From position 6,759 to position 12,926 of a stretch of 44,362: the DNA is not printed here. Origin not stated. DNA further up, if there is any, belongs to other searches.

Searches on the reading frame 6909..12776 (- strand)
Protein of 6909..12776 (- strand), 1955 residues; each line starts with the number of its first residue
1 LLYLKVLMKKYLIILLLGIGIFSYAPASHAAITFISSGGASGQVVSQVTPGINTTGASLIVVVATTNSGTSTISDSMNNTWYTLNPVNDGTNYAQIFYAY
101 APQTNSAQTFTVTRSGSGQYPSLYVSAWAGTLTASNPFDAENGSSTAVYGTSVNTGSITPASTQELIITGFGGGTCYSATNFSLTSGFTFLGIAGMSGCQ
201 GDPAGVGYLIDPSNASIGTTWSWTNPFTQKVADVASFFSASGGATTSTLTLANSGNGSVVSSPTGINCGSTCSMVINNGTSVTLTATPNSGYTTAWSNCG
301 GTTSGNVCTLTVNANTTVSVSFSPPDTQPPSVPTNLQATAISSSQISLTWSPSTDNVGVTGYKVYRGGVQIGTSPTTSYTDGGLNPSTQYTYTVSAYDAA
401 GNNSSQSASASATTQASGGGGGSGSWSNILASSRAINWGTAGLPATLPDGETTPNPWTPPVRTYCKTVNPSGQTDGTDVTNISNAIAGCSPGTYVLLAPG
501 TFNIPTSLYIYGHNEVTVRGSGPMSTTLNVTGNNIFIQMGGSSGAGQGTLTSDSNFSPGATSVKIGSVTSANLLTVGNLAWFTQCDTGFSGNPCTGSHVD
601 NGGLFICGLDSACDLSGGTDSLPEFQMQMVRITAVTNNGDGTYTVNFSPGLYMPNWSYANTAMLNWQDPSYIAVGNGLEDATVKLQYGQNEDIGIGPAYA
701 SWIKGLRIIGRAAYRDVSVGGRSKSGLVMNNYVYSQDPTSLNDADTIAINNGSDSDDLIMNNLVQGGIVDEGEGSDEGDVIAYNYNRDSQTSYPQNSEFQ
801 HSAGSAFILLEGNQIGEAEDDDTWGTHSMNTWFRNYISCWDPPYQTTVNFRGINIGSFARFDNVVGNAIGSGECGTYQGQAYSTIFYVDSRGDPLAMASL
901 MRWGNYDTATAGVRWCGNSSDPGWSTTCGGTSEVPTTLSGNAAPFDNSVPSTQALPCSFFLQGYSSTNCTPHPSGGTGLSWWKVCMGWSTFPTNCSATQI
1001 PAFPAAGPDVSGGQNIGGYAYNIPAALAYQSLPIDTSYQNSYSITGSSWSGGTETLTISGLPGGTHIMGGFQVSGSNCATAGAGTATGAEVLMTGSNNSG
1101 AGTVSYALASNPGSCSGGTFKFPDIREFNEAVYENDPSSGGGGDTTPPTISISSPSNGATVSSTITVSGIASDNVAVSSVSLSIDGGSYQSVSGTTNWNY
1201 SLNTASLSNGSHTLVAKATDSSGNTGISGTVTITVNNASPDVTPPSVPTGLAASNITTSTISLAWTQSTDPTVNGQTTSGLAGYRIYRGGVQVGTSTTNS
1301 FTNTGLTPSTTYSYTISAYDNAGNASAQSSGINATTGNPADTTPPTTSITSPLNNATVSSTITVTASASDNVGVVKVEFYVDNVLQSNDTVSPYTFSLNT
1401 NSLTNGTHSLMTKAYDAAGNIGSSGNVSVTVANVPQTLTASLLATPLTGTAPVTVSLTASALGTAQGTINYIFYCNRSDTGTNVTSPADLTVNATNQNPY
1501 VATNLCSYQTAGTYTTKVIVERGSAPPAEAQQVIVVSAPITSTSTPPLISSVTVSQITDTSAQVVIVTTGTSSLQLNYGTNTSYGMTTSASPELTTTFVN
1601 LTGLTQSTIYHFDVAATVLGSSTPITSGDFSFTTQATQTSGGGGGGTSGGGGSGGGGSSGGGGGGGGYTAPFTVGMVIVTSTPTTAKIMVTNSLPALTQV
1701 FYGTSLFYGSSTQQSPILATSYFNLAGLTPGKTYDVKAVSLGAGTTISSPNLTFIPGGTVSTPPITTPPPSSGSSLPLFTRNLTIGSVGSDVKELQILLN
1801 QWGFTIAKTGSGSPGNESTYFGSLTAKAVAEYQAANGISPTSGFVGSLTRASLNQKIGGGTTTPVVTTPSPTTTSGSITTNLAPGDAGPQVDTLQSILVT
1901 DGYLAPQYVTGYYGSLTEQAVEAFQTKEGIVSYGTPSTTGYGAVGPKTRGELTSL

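Call 9: search_protein_families(library=pfam, proteins=[window:6909-12776:-], max_evalue=0.001)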
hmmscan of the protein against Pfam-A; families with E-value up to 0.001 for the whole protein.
window:6909-12776:- (1955 aa): 8 families
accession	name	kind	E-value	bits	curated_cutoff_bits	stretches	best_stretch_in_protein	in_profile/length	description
PF17957.7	Big_7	-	6.2e-34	116.9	24.1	2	1345-1410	1-68/70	Bacterial Ig domain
PF01471.23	PG_binding_1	-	9.9e-21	74.1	23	2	1789-1853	2-57/57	Putative peptidoglycan binding domain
PF00041.27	fn3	-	8.9e-19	67.9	25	2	332-409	2-80/84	Fibronectin type III domain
PF19077.6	Big_13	-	2.4e-07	31.6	27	1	1160-1235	24-100/102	Bacterial Ig-like domain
PF16656.11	Pur_ac_phosph_N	-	4e-07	30.9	30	0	1550-1634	13-93/93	Purple acid Phosphatase, N-terminal domain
PF25059.1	FN3_DSCAM-DSCAML_C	-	2.7e-05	24.9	39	0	1296-1330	42-76/89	DSCAM/DSCAML C-terminal Fn3-like domain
PF10648.15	Gmad2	-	0.00024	21.8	25.7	0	1150-1189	2-41/86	Immunoglobulin-like domain of bacterial spore germination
PF25788.1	Ig_Rha78A_N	-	0.00068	20.3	27.4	0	367-414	54-101/105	Rha78A-like, N-terminal immunoglobulin domain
